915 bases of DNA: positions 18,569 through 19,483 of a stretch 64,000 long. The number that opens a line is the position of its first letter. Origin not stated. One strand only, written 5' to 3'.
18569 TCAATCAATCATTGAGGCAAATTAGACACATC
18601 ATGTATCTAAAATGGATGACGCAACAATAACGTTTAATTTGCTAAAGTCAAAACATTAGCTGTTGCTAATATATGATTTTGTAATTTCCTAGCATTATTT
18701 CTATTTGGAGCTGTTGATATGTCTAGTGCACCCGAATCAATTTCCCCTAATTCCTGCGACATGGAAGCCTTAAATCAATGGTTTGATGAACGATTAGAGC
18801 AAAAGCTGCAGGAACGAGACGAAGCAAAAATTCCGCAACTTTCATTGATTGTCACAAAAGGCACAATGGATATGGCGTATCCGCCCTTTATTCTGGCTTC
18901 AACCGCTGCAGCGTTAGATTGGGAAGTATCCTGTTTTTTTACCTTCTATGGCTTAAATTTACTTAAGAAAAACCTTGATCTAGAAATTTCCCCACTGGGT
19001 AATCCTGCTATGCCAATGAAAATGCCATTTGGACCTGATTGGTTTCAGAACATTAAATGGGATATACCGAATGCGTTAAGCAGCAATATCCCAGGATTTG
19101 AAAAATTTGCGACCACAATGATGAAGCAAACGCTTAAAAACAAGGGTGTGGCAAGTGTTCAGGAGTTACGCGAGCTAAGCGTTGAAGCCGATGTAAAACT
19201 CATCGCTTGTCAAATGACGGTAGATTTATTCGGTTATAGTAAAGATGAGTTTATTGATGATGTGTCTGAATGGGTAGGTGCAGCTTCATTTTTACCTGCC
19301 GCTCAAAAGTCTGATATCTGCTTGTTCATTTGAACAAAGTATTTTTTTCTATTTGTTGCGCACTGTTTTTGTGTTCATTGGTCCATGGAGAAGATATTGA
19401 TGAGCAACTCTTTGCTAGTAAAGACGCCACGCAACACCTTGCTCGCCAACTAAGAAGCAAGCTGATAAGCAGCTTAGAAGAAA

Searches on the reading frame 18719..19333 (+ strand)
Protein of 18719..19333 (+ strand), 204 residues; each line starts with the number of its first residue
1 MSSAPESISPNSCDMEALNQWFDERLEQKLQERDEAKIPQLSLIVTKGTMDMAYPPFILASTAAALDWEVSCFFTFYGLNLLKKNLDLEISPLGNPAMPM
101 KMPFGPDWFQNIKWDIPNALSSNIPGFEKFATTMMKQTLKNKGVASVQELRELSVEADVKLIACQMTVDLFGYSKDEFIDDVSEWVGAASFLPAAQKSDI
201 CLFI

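Call 7: search_protein_families(library=pfam, proteins=[window:18719-19333:+], max_evalue=0.001)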
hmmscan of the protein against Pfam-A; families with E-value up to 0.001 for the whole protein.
window:18719-19333:+ (204 aa): 2 families
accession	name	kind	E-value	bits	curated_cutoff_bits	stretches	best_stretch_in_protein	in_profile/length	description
PF13686.11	DrsE_2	-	2.7e-48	164.3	25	1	40-203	4-156/156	DsrE/DsrF/DrsH-like family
PF02635.20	DsrE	-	9.5e-07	29.4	22.7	0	137-199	50-111/116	DsrE/DsrF-like family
